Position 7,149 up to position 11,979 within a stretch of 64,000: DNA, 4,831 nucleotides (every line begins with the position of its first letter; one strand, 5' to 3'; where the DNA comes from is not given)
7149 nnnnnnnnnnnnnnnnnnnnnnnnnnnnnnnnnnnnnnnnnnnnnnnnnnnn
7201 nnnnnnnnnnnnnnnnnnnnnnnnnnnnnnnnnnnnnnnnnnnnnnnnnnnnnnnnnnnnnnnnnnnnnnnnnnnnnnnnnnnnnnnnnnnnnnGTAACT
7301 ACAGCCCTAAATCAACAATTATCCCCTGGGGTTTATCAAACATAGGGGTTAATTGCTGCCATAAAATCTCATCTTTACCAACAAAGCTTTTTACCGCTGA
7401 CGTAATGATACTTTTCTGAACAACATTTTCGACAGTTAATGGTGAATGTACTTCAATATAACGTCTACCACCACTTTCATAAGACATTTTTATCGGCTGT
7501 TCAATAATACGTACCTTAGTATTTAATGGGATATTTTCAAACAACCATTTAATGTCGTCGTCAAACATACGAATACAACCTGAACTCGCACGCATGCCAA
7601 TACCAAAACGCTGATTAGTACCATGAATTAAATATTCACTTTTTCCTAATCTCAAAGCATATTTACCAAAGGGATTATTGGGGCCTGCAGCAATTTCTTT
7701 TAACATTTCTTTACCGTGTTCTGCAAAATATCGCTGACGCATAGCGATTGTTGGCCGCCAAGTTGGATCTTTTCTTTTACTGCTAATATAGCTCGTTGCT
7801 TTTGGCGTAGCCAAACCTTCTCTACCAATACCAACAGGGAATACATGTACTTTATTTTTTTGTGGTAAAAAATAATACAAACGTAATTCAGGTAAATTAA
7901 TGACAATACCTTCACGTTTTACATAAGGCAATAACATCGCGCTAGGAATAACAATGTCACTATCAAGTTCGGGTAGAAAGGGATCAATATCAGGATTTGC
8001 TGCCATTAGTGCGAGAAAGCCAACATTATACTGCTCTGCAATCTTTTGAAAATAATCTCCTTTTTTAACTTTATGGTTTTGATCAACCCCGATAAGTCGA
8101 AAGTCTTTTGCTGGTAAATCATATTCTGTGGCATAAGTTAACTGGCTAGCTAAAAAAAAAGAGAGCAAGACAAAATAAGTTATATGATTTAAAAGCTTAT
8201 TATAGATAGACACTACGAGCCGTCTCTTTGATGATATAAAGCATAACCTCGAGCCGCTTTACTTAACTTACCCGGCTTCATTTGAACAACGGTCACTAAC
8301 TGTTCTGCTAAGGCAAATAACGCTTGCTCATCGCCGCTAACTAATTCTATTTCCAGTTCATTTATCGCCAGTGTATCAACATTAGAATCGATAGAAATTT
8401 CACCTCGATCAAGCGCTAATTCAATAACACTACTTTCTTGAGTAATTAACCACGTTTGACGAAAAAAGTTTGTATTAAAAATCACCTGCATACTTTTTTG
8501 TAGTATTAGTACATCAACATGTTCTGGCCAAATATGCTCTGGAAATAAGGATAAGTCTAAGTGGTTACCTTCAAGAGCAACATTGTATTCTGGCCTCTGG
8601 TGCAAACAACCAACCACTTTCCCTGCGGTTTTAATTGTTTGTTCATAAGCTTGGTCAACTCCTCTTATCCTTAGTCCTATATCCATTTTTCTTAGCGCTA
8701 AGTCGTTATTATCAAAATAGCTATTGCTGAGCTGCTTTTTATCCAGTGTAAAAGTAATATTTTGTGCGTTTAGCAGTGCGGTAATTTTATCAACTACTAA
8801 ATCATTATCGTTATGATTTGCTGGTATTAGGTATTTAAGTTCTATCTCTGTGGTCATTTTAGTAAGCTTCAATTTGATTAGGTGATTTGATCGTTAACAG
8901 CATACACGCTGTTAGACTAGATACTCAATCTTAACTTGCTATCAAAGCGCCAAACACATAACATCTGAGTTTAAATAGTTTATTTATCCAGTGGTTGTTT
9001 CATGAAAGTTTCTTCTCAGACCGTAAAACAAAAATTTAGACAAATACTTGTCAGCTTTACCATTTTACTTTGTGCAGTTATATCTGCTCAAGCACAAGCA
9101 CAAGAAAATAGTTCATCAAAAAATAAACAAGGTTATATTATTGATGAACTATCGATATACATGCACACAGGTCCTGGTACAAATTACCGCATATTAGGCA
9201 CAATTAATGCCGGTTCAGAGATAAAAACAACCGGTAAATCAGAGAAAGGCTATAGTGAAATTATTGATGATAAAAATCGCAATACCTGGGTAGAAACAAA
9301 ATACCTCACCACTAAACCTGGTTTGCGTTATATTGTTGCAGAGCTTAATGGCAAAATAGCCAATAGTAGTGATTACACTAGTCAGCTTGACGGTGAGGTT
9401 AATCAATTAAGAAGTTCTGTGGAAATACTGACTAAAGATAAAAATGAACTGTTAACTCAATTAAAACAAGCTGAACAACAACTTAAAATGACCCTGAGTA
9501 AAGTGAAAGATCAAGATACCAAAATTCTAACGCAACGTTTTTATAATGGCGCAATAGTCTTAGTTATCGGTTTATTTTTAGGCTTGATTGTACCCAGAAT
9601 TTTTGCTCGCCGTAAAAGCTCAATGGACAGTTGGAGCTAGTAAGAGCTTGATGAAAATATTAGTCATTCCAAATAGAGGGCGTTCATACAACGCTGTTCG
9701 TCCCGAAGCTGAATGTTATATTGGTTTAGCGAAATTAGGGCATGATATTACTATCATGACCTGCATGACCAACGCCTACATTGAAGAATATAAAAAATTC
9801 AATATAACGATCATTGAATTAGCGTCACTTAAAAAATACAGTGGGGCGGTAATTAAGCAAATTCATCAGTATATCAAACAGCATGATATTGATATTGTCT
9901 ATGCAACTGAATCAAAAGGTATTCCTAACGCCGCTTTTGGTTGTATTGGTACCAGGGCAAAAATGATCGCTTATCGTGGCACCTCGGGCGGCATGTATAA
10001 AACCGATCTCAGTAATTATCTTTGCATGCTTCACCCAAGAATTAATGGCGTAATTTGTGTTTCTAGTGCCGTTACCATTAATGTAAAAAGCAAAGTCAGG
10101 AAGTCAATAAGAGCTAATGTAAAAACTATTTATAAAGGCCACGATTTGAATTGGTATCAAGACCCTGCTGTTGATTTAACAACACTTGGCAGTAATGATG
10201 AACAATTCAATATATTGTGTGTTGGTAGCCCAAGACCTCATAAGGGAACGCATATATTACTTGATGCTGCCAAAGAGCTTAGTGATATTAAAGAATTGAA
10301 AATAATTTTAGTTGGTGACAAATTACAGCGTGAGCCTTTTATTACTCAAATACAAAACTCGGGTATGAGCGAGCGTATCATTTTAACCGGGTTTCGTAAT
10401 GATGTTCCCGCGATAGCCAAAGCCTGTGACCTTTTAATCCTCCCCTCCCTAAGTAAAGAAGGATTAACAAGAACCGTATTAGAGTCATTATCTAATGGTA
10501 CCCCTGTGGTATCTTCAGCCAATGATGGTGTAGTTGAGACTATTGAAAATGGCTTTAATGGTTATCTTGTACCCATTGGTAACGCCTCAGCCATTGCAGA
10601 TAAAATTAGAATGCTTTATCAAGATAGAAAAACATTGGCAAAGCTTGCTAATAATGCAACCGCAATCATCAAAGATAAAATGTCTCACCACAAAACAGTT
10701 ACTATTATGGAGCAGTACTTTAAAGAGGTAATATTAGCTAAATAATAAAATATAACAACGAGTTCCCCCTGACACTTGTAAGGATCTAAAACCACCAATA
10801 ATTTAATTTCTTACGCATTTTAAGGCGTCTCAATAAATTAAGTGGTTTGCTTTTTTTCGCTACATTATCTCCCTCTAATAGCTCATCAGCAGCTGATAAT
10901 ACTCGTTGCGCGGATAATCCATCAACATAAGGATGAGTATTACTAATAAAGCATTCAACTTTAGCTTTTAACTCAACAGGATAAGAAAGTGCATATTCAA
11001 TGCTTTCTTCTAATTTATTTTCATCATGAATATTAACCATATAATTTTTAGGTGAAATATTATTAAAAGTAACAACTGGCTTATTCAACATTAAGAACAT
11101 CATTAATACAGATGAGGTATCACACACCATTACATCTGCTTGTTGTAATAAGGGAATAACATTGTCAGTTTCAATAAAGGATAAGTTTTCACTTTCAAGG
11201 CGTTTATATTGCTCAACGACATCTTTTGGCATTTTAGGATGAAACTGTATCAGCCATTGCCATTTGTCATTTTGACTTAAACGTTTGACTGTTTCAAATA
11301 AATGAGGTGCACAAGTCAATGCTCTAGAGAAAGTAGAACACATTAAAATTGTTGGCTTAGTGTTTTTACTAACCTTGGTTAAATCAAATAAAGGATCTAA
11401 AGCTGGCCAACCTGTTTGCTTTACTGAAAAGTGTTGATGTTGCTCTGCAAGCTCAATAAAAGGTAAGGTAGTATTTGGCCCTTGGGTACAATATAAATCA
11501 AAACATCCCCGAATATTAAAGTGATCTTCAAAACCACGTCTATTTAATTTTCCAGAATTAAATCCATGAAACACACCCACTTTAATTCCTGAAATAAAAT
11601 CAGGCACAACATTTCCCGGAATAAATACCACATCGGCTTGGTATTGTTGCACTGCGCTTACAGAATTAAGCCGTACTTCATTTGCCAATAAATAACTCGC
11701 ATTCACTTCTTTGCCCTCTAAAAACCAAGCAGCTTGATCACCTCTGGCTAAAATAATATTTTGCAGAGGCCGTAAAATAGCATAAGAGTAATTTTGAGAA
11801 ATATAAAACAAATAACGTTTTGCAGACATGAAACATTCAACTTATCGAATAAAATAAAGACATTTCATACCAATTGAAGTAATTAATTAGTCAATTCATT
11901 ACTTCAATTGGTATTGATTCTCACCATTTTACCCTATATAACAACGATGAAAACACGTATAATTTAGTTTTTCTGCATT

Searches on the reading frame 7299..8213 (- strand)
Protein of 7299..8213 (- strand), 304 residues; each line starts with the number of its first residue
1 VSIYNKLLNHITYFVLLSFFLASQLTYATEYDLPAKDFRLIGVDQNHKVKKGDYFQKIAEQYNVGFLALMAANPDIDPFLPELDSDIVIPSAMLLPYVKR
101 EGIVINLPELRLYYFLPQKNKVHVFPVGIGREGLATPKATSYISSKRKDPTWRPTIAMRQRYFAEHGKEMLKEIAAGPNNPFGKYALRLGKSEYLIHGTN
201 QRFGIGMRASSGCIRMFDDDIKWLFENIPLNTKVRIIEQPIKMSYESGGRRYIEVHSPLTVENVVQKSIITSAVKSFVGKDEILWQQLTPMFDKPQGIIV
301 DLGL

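Call 70: search_protein_families(library=pfam, proteins=[window:7299-8213:-], max_evalue=0.00001)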
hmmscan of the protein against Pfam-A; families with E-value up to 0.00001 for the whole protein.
window:7299-8213:- (304 aa): 2 families
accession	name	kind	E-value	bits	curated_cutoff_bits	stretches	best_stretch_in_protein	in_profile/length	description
PF03734.19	YkuD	-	1.5e-24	87.7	23.4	1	102-236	3-146/146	L,D-transpeptidase catalytic domain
PF17969.6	Ldt_C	-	3.9e-08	34.3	26.8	1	240-298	1-63/67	L,D-transpeptidase C-terminal domain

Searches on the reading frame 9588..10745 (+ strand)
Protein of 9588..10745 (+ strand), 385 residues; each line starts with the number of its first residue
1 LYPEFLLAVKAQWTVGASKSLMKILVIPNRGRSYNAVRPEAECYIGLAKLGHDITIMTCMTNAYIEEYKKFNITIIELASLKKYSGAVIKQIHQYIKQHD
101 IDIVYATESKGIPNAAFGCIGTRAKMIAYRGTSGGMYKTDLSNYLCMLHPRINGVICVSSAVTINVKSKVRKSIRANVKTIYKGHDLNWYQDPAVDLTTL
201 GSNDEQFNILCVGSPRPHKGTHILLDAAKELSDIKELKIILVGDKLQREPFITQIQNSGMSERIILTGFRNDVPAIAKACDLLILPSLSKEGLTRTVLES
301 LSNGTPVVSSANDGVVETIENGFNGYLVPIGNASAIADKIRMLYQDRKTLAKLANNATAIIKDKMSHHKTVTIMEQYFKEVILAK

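Call 70: search_protein_families(library=pfam, proteins=[window:9588-10745:+], max_evalue=0.00001)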
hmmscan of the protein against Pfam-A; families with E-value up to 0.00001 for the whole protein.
window:9588-10745:+ (385 aa): 4 families
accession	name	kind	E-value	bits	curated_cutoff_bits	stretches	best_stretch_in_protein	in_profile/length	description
PF00534.26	Glycos_transf_1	-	4.3e-35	121.2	26.4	1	201-358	10-170/172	Glycosyl transferases group 1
PF13692.12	Glyco_trans_1_4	-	1.8e-29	103.3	27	1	207-346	2-142/142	Glycosyl transferases group 1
PF13439.12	Glyco_transf_4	-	1.1e-06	29.3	28.5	1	46-188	14-169/170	Glycosyltransferase Family 4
PF20706.3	GT4-conflict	-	2.5e-06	27.2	26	1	202-367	193-378/385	Family 4 Glycosyltransferase in conflict systems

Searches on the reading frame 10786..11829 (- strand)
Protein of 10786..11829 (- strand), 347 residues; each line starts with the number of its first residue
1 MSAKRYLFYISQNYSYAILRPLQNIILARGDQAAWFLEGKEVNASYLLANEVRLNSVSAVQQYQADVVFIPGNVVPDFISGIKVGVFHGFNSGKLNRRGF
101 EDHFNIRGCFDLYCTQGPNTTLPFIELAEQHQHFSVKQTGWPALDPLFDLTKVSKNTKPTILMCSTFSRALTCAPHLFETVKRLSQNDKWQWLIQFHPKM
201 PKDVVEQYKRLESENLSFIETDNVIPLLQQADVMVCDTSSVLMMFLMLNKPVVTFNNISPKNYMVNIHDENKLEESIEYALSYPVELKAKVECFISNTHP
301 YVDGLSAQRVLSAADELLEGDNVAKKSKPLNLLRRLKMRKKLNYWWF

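Call 70: search_protein_families(library=pfam, proteins=[window:10786-11829:-], max_evalue=0.00001)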
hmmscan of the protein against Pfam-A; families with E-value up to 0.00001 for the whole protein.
window:10786-11829:- (347 aa): 1 family
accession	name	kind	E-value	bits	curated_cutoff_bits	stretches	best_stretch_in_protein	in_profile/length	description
PF04464.20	Glyphos_transf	-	5.2e-07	29.4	22.1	0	187-255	226-292/367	CDP-Glycerol:Poly(glycerophosphate) glycerophosphotransferase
